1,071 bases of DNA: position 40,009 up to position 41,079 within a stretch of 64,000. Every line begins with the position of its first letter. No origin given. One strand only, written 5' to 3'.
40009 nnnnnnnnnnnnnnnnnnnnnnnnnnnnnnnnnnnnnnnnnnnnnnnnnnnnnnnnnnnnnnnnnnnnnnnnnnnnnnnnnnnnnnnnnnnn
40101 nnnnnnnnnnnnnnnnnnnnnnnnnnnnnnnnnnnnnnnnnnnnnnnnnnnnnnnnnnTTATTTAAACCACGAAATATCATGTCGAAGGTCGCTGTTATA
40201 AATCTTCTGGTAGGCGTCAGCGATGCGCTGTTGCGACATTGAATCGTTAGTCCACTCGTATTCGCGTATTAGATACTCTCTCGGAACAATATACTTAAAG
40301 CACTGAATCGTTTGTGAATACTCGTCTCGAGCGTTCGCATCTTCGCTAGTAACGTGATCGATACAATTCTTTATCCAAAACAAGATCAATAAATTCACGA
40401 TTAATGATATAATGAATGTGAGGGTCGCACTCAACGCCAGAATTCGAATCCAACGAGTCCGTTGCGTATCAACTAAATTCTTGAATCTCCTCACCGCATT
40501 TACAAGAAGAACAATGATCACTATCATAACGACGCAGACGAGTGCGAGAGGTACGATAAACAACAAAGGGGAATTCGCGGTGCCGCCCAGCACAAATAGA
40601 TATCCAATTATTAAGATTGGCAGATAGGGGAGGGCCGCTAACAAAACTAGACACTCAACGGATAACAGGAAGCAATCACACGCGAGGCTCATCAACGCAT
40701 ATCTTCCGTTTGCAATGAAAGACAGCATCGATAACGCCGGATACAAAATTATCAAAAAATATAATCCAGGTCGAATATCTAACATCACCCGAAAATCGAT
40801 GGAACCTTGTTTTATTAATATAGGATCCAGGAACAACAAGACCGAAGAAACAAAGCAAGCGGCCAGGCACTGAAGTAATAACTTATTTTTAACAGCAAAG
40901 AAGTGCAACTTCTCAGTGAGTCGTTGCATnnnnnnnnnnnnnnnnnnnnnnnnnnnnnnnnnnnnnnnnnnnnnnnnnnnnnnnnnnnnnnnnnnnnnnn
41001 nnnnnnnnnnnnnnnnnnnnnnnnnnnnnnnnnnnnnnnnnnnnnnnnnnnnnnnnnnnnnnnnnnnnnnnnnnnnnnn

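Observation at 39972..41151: AT-richer orphan membrane-protein gene, insulated by inward-facing terminators and bracketed by inverted copies of a 125-nt repeat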

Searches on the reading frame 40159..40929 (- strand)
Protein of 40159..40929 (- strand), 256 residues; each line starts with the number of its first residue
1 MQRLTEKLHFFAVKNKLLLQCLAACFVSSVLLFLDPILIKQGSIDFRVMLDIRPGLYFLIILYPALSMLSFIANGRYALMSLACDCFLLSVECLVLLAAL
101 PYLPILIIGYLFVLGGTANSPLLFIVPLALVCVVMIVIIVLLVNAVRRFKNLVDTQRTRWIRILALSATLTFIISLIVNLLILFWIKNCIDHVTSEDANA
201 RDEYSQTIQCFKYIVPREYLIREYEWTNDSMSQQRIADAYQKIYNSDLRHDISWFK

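Call 9: search_protein_families(library=pfam, proteins=[window:40159-40929:-], max_evalue=0.01)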
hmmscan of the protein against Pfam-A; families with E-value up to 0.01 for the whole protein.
window:40159-40929:- (256 aa): 1 family
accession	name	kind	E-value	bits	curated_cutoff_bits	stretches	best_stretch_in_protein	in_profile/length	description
PF13858.11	DUF4199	-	0.0011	19.8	32.3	1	106-192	14-94/165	Protein of unknown function (DUF4199)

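Call 10: search_protein_families(library=padloc, proteins=[window:40159-40929:-], max_evalue=1)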
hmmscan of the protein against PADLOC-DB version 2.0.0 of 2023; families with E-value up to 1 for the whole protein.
window:40159-40929:- (256 aa): 0 families

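Call 11: search_protein_families(library=ncbifam, proteins=[window:40159-40929:-], max_evalue=1)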
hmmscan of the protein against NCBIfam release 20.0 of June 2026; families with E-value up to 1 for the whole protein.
window:40159-40929:- (256 aa): 6 families
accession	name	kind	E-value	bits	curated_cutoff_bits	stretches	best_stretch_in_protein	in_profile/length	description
NF052507.1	BA5345_fam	subfamily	0.0052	16.9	40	1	133-247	18-112/181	BA5345 family protein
NF046000.1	MAG1210_fam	subfamily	0.017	13.8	275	1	129-209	71-143/550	MAG1210 family protein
NF038008.1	ABC_perm_DarB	equivalog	0.025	12.5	700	1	126-207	329-408/777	darobactin export ABC transporter permease subunit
NF033615.1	CDF_MamM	equivalog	0.028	13.6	350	1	124-193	79-141/290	magnetosome biogenesis CDF transporter MamM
TIGR02866.1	CoxB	equivalog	0.14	11.7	147.7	1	125-197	14-87/202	cytochrome c oxidase subunit II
NF046089.1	CD3337_EF1877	subfamily_domain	0.93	8.2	120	1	123-180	326-383/450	CD3337/EF1877 family mobilome membrane protein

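Call 12: find_encoding_contigs(protein=window:40159-40929:-, flank=10000, max_places=10)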
Protein window:40159-40929:- (256 aa): no gene with exactly this product is on record in the collection.

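Call 13: find_homologous_proteins(query=window:40162-40929:-, max_evalue=0.01)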
Query window:40162-40929:-: 2442 candidates shared short words with the query, none scored E <= 0.01.

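Call 24: search_protein_representatives(protein=window:40162-40929:-)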
Query: 256 residues. Proteins with E-value up to 0.001 (for the whole library): 3; up to 1e-10: 1; up to 1e-30: 0. The best 3 are listed.
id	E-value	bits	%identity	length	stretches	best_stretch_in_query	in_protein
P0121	2.6e-13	66.9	24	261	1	22-250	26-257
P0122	4.2e-05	40.0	24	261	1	13-247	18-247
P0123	5.1e-04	36.4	29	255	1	15-256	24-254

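Call 32: find_encoding_contigs(protein=P0121, flank=10000, max_places=6)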
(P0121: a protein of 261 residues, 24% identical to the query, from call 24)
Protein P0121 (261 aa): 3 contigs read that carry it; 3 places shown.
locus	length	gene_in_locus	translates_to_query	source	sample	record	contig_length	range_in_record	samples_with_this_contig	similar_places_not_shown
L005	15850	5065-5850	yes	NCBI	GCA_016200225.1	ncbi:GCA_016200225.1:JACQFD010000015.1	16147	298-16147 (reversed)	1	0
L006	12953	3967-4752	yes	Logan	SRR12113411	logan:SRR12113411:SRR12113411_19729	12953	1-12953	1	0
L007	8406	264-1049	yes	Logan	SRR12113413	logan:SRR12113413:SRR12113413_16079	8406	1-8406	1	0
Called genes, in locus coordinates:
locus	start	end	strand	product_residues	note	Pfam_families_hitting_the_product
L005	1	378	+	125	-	?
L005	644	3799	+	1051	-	PF13582:Reprolysin_3 (weak)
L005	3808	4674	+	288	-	-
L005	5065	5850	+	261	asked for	-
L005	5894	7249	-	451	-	PF13191:AAA_16 (faint), PF06309:Torsin (weak), PF00158:Sigma54_activat, PF07724:AAA_2, PF13401:AAA_22 (weak), PF00004:AAA, PF07728:AAA_5, PF10431:ClpB_D2-small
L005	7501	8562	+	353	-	PF03109:ABC1 (faint), PF00069:Pkinase, PF07714:PK_Tyr_Ser-Thr, PF01636:APH (weak), PF14531:Kinase-like (weak), PF17667:Pkinase_fungal (weak)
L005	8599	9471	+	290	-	PF03692:CxxCxxCC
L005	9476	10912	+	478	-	PF00515:TPR_1 (weak), PF13371:TPR_9 (faint), PF00515:TPR_1 (weak), PF13432:TPR_16, PF00515:TPR_1 (weak), PF07719:TPR_2 (weak), PF13181:TPR_8 (weak), PF13485:Peptidase_MA_2, +6 more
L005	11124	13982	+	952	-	-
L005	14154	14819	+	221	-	PF02586:SRAP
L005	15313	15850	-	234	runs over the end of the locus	PF02371:Transposase_20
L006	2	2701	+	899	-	?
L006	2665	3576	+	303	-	-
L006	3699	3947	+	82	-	-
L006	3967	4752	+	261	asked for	-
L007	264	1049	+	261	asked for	-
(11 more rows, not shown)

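Call 45: predict_structure(alignment_id=A2)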
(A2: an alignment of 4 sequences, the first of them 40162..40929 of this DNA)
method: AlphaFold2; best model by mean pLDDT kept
length: 256 residues; sequences in the alignment: 4
mean_pLDDT: 57.6   pTM: 0.45
mean pLDDT of the five models: 57.6, 56.1, 55.7, 55.0, 52.9
residues with pLDDT >= 90: 0; 70-90: 64; 50-70: 84; < 50: 108
segments of 3 or more residues with pLDDT < 50: 1-15, 33-49, 74-76, 79-81, 98-102, 108-117, 122-129, 135-157, 160-162, 166-171
pLDDT, mean of each block of 10 residues (from residue 1): 38 46 51 47 45 53 53 49 52 51 49 48 48 48 47 47 49 54 76 84 84 70 82 86 82 65
secondary structure, 60 per line:
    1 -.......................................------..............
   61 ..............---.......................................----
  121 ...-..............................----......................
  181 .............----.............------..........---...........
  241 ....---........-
elements in order: H2-40 H47-74 H78-116 H125-154 H159-193 H198-210 H217-226 H230-244 H248-255

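Call 64: search_protein_families(library=pfam, alignment_id=A2, max_evalue=1)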
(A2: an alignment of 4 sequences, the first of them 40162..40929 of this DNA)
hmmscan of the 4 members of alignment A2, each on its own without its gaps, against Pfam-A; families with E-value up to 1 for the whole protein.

A. member 1, window:40162-40929:- (256 aa): 3 families
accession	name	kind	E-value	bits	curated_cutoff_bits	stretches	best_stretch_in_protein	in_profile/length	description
PF13858.11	DUF4199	-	0.0011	19.8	32.3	1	106-192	14-94/165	Protein of unknown function (DUF4199)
PF02710.19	Hema_HEFG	-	0.035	14.8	25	1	205-248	73-117/155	Hemagglutinin domain of haemagglutinin-esterase-fusion glycoprotein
PF00191.25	Annexin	-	0.13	12.8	25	1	234-253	33-52/66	Annexin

B. families by the number of members that match (of 4 scanned): 6 families
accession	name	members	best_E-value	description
PF13858.11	DUF4199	1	0.0011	Protein of unknown function (DUF4199)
PF12601.13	Rubi_NSP_C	1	0.004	Rubivirus non-structural protein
PF14145.11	YrhK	1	0.014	YrhK-like protein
PF02710.19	Hema_HEFG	1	0.035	Hemagglutinin domain of haemagglutinin-esterase-fusion glycoprotein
PF00191.25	Annexin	1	0.13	Annexin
PF00335.26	Tetraspanin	1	0.59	Tetraspanin family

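Call 65: search_protein_families(library=pfam, proteins=[L005:3808-4671:+], max_evalue=0.1)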
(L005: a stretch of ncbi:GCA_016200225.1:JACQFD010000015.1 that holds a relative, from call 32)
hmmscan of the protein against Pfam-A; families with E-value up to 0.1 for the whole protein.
L005:3808-4671:+ (288 aa): 0 families

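Call 66: search_solved_structures(query=A2, max_evalue=10)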
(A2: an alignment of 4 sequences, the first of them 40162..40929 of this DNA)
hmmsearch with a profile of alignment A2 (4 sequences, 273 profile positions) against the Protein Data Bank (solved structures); distinct sequences matched with E-value up to 10: 18.
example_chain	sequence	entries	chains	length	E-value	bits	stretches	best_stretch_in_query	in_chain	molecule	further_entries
8f6h_A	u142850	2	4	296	0.02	17.6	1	74-177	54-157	Cadmium and zinc efflux pump FieF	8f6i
5vrf_B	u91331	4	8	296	0.057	16.1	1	75-177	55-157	Cadmium and zinc efflux pump FieF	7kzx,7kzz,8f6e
8f6k_A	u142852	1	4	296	0.058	16.1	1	75-177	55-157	Cadmium and zinc efflux pump FieF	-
8f6j_B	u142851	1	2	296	0.058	16.1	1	75-177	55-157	Cadmium and zinc efflux pump FieF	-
3j1z_P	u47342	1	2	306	0.06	16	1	75-177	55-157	Cation efflux family protein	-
8f6f_A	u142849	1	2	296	0.27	13.9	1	74-177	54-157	Cadmium and zinc efflux pump FieF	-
9qfh_A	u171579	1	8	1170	0.54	12.9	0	125-173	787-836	Isoform Flip of Glutamate receptor 3,Voltage-dependent calcium channel gamma-2 subunit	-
9hpk_A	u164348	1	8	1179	0.55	12.9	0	125-173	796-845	Isoform Flip of Glutamate receptor 3,Voltage-dependent calcium channel gamma-2 subunit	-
9hpc_A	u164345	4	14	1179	0.55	12.9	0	125-173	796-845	Isoform Flip of Glutamate receptor 3,Voltage-dependent calcium channel gamma-2 subunit | Isoform Flip of Glutamate receptor 3,Isoform Flip of Glutamate receptor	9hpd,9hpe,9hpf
9hpg_B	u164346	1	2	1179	0.55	12.9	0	125-173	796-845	Isoform Flip of Glutamate receptor 3,Voltage-dependent calcium channel gamma-2 subunit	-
1ala_A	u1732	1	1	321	1.1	12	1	212-266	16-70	ANNEXIN V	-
1yii_A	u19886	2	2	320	1.1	11.9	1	212-266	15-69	Annexin A5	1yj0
6dlz_A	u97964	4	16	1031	1.7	11.3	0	125-189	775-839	Glutamate receptor 2,Voltage-dependent calcium channel gamma-2 subunit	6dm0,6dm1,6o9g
7tnj_A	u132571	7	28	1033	1.7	11.3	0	125-189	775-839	Isoform Flip of Glutamate receptor 2,Voltage-dependent calcium channel gamma-3 subunit chi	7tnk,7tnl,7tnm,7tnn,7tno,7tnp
5weo_A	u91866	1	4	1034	1.7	11.3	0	125-189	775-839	Glutamate receptor 2,Voltage-dependent calcium channel gamma-2 subunit chimera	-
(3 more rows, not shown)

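Call 67: find_homologous_proteins(query=A2, max_evalue=0.001)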
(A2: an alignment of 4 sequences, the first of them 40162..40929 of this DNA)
Query A2 (4 sequences) (256 aa, profile of the alignment): 1 proteins with E <= 0.001 among 8000 candidates.
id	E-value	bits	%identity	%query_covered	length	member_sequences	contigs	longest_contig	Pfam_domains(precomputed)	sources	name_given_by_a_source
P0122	6.6e-106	372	23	92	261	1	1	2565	-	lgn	-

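Call 68: find_encoding_contigs(protein=P0123, flank=6000, max_places=3)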
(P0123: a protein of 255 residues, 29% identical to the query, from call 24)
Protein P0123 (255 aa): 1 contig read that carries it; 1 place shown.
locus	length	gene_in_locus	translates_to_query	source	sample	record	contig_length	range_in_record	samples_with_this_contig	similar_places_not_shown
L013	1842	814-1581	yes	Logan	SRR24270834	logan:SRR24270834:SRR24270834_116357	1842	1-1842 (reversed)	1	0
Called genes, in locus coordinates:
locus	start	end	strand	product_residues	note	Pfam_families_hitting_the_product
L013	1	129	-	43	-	?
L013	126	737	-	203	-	PF07638:Sigma70_ECF, PF08281:Sigma70_r4_2 (weak)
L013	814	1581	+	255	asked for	-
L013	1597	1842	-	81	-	?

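Call 86: fold_search(model_id=the predicted structure, library=pdb)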
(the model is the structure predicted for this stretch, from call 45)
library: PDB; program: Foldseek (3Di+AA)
matches with E <= 10: 165; with E <= 0.001: 0
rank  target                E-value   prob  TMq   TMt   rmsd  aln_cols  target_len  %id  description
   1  5me3_A                2.0e-01  0.35  0.22  0.08  18.9       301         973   14  Structure of the Scc2 C-terminus (released 2017-01-11)
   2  9k6l_R                3.6e-01  0.20  0.21  0.20  23.1       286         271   11  Cryo-EM structure of GPCR16-Gi2 complex (released 2025-04-02)
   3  9lli_R                5.6e-01  0.12  0.18  0.14  19.3       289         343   16  Cryo-EM structure of D1R in complex with de novo designed GEM targeting TM1/2/4 and GEM targeting TM3/4/5, and negativ (released 2026-03-04)
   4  8t1w                  7.5e-01  0.09  0.15  0.13  19.6       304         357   12  Crystal structure of orphan G protein-coupled receptor 6 with bound CVN424 (released 2024-12-04)
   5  8jmt                  7.9e-01  0.12  0.20  0.22  20.8       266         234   10  Structure of the adhesion GPCR ADGRL3 in the apo state (released 2023-09-06)
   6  9mm5_R                8.7e-01  0.14  0.22  0.17  22.2       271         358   10  CGRP Receptor in complex with dC2_049 (released 2026-01-28)
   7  8gtg_A                1.0e+00  0.14  0.23  0.22  24.0       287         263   11  Corticotropin-releasing hormone receptor 1(CRF1R) bound with BMK-I-152 by XFEL (released 2023-09-13)
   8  9kpd_R                1.1e+00  0.09  0.19  0.18  22.8       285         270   12  Cryo-EM structure of GPCR16-miniGs complex (released 2025-04-02)
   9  7s3i_R                1.2e+00  0.13  0.22  0.22  21.2       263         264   11  Ex4-D-Ala bound to the glucagon-like peptide-1 receptor/g protein complex (conformer 2) (released 2022-01-05)
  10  8t1v                  1.2e+00  0.11  0.20  0.16  19.0       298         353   12  Crystal structure of orphan G protein-coupled receptor 6 with bound inverse agonist 3h (released 2024-12-04)
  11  5me3_B                1.2e+00  0.09  0.18  0.07  18.8       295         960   14  Structure of the Scc2 C-terminus (released 2017-01-11)
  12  8jr9_R                1.2e+00  0.08  0.19  0.19  20.9       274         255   14  Small molecule agonist (PCO371) bound to human parathyroid hormone receptor type 1 (PTH1R) (released 2023-08-02)
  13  7ts0_P                1.4e+00  0.10  0.21  0.19  21.3       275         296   13  Cryo-EM structure of corticotropin releasing factor receptor 2 bound to Urocortin 1 and coupled with heterotrimeric Go (released 2022-11-09)
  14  8j46                  1.6e+00  0.07  0.17  0.13  20.2       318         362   10  Human Consensus Olfactory Receptor OR52c in apo state, OR52c-bRIL (released 2023-12-20)
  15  8gai_C                1.8e+00  0.08  0.16  0.10  19.4       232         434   13  Cavia porcellus (guinea pig) importin-alpha 1 in complex with Bimax2 peptide (released 2023-04-05)
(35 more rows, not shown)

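Call 88: search_protein_families(library=phrogs, proteins=[window:40162-40929:-, P0121, P0122, P0123], max_evalue=0.01)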
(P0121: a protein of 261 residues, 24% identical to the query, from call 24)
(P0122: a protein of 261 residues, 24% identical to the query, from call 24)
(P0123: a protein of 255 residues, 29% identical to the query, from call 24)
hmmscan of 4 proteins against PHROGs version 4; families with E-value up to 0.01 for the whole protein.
window:40162-40929:- (256 aa): 0 families

P0121 (261 aa): 0 families

P0122 (261 aa): 0 families

P0123 (255 aa): 0 families

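Call 89: search_dna_similar(query=window:40162-40929:-, collection=plasmids, mode=protein, max_evalue=0.001, max_rows=10)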
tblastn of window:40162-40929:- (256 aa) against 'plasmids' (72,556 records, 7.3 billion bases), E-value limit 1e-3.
No match.

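Call 92: search_protein_families(library=padloc, proteins=[P0121, P0122, P0123], max_evalue=0.1)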
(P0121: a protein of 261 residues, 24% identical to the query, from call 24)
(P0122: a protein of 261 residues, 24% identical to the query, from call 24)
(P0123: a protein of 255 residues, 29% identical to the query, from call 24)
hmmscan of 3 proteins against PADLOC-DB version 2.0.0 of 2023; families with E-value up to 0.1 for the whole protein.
P0121 (261 aa): 0 families

P0122 (261 aa): 0 families

P0123 (255 aa): 0 families

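Call 101: list_cluster_members(proteins=[P0001, window:40162-40929:-, window:41153-42130:-, window:39155-39886:+, P0121, P0006])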
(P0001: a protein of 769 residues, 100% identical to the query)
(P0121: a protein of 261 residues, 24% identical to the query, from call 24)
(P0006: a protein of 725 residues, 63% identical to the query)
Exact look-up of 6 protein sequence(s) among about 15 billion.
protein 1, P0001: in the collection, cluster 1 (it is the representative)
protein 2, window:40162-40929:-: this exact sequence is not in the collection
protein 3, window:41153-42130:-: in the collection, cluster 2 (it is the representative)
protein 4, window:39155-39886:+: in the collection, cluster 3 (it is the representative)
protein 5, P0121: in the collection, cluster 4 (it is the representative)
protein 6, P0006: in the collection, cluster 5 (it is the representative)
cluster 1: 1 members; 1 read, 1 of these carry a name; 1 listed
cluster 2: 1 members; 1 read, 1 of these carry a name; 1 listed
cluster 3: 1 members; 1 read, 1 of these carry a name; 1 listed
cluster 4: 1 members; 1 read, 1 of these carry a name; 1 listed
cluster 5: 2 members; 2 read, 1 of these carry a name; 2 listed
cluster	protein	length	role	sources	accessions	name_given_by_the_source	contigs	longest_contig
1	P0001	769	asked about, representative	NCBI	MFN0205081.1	MAG: M1 family metallopeptidase [Planctomycetota bacterium]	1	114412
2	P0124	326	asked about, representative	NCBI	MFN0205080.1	MAG: hypothetical protein ACKVS6_02055 [Planctomycetota bacterium]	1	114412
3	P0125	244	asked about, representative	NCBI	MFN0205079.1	MAG: flagellar motor protein MotB [Planctomycetota bacterium]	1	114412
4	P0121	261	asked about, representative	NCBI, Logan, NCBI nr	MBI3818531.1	MAG: hypothetical protein HY286_07565 [Planctomycetes bacterium] | hypothetical protein [Planctomycetota bacterium]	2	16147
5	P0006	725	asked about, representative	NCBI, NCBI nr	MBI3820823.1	MAG: M1 family metallopeptidase [Planctomycetes bacterium] | M1 family metallopeptidase [Planctomycetota bacterium]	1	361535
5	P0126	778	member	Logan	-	-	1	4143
